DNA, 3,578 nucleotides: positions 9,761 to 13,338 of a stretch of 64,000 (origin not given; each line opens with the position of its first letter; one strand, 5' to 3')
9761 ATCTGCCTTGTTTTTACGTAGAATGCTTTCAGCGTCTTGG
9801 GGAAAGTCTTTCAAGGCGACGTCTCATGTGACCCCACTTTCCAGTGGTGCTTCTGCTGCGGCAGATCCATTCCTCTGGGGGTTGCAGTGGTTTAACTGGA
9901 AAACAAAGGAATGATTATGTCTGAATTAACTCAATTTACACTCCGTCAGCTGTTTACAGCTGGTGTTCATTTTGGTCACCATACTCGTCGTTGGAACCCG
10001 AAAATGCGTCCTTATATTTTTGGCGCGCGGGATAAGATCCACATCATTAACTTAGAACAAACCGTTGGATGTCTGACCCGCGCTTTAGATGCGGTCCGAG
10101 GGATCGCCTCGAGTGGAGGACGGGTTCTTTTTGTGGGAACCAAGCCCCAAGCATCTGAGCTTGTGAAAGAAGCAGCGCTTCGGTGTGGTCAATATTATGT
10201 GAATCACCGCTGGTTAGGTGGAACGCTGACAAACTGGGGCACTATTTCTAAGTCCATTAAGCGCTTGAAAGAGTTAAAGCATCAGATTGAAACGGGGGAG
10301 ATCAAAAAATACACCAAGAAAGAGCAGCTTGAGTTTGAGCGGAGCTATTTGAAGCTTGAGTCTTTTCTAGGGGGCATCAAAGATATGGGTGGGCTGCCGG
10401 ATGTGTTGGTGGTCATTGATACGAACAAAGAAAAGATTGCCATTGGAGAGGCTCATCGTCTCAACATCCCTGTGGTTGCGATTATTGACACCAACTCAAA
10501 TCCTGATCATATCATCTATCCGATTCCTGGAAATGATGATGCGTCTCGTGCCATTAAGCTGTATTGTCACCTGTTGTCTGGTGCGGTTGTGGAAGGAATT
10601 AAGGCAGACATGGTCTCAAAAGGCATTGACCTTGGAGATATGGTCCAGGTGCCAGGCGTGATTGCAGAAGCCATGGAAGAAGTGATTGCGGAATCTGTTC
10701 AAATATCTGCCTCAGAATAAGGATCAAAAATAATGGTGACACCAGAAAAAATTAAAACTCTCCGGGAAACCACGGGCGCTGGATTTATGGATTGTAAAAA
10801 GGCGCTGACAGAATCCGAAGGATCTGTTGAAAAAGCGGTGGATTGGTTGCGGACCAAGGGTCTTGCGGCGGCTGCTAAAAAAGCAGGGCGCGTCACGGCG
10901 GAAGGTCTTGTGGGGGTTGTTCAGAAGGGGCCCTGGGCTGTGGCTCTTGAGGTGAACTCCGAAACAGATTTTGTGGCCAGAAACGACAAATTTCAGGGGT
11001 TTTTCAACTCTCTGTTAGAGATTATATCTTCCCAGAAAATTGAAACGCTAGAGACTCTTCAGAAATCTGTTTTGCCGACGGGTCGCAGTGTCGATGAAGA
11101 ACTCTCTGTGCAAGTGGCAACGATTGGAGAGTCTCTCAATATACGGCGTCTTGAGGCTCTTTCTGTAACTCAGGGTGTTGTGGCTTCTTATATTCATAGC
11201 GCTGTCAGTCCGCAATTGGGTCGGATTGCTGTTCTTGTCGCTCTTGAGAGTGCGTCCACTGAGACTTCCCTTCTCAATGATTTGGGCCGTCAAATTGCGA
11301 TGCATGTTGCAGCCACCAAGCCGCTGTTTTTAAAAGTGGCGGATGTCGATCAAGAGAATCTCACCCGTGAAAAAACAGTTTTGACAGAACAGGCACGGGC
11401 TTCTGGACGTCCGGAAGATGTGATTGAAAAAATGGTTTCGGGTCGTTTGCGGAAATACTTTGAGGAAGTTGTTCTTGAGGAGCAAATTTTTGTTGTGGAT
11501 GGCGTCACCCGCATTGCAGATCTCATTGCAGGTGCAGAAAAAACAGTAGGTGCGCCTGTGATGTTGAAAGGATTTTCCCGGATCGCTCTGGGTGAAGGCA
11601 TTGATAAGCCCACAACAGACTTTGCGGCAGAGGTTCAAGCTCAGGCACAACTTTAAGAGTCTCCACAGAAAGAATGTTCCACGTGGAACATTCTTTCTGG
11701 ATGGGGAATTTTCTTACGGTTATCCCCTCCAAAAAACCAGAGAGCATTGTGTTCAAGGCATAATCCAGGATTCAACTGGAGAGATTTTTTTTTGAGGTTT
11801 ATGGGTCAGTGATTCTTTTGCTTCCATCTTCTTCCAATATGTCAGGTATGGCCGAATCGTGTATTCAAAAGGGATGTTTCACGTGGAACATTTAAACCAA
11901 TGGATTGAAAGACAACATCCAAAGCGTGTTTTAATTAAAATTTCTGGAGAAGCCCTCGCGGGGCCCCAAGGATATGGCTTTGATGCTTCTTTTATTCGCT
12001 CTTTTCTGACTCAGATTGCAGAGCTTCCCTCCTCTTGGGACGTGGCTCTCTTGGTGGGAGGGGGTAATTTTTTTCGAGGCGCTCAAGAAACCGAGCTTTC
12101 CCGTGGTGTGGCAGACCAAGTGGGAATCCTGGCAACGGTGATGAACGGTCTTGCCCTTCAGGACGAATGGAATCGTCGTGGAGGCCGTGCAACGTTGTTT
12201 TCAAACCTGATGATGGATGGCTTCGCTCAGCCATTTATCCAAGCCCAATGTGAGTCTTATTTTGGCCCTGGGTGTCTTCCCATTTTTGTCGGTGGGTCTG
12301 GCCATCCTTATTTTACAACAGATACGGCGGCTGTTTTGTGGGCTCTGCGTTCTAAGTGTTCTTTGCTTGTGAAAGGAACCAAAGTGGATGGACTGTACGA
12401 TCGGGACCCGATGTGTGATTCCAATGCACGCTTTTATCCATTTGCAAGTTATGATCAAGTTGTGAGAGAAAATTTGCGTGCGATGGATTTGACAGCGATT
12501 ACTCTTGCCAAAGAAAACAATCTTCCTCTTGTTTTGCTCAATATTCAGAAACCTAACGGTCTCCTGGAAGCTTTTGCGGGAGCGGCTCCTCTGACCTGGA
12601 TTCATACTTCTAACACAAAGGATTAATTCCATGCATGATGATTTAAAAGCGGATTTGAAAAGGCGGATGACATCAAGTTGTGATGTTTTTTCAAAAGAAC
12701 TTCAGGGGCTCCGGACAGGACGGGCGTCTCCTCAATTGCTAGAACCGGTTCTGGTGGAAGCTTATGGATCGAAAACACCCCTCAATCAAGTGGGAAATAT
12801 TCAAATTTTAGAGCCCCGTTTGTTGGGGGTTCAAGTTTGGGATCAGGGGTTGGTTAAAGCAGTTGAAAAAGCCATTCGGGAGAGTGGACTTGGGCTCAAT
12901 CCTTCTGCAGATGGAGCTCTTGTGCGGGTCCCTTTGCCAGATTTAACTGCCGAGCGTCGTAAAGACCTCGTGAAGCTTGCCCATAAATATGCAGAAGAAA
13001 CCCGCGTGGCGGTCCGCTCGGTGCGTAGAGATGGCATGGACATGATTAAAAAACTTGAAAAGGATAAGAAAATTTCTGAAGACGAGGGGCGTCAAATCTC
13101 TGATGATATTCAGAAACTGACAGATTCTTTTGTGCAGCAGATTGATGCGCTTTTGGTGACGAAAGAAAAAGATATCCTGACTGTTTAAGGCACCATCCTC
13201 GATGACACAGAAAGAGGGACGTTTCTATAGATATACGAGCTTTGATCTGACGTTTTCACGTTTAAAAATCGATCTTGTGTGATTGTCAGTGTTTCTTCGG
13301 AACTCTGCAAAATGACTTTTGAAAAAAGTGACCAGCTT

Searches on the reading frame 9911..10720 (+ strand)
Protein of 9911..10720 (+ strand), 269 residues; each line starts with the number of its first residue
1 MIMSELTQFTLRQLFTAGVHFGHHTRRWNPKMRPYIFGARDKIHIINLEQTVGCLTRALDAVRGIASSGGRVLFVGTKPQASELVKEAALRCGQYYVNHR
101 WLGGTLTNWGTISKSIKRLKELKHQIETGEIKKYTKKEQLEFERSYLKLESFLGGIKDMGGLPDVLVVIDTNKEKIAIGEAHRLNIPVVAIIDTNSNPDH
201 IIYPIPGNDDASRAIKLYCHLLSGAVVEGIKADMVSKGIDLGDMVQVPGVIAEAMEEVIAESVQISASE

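Call 35: search_protein_families(library=pfam, proteins=[window:9911-10720:+], max_evalue=0.0001)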
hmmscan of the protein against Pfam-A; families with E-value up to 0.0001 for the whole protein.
window:9911-10720:+ (269 aa): 1 family
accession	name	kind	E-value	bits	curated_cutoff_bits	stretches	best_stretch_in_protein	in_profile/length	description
PF00318.25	Ribosomal_S2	-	8.1e-95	316.6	26.1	1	14-229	1-216/216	Ribosomal protein S2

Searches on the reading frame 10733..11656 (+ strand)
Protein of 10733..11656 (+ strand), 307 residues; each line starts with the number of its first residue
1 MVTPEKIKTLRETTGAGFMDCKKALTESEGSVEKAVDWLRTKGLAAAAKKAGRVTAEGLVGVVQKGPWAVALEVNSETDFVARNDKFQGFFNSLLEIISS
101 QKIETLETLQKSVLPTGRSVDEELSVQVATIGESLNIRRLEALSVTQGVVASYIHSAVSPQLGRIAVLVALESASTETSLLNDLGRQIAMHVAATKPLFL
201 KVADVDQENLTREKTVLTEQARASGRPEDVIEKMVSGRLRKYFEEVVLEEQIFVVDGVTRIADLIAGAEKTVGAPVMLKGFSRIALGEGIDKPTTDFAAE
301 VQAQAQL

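Call 35: search_protein_families(library=pfam, proteins=[window:10733-11656:+], max_evalue=0.0001)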
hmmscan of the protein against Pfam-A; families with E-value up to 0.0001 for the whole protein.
window:10733-11656:+ (307 aa): 2 families
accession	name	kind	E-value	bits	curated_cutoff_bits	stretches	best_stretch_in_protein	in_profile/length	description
PF00889.24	EF_TS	-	5.2e-62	209.5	27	1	69-288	1-204/204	Elongation factor TS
PF25025.1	EF-Ts_N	-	1.5e-07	31.7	33.2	1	6-42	16-53/60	Elongation factor Ts, mitochondrial, N-terminal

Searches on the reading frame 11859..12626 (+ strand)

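Call 35: search_protein_families(library=pfam, proteins=[window:11859-12626:+], max_evalue=0.0001)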
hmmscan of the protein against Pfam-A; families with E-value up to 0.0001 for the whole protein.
window:11859-12626:+ (255 aa): 1 family
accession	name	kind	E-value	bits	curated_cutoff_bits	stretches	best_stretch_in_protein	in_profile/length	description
PF00696.33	AA_kinase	-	1.2e-20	74.7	24.9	1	22-228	1-234/234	Amino acid kinase family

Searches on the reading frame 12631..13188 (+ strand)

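Call 36: search_protein_families(library=pfam, proteins=[window:12631-13188:+], max_evalue=0.0001)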
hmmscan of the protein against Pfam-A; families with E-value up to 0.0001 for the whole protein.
window:12631-13188:+ (185 aa): 1 family
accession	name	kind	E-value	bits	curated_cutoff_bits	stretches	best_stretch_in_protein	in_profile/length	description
PF01765.24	RRF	-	3.1e-64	216.2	29.7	1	20-183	1-164/164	Ribosome recycling factor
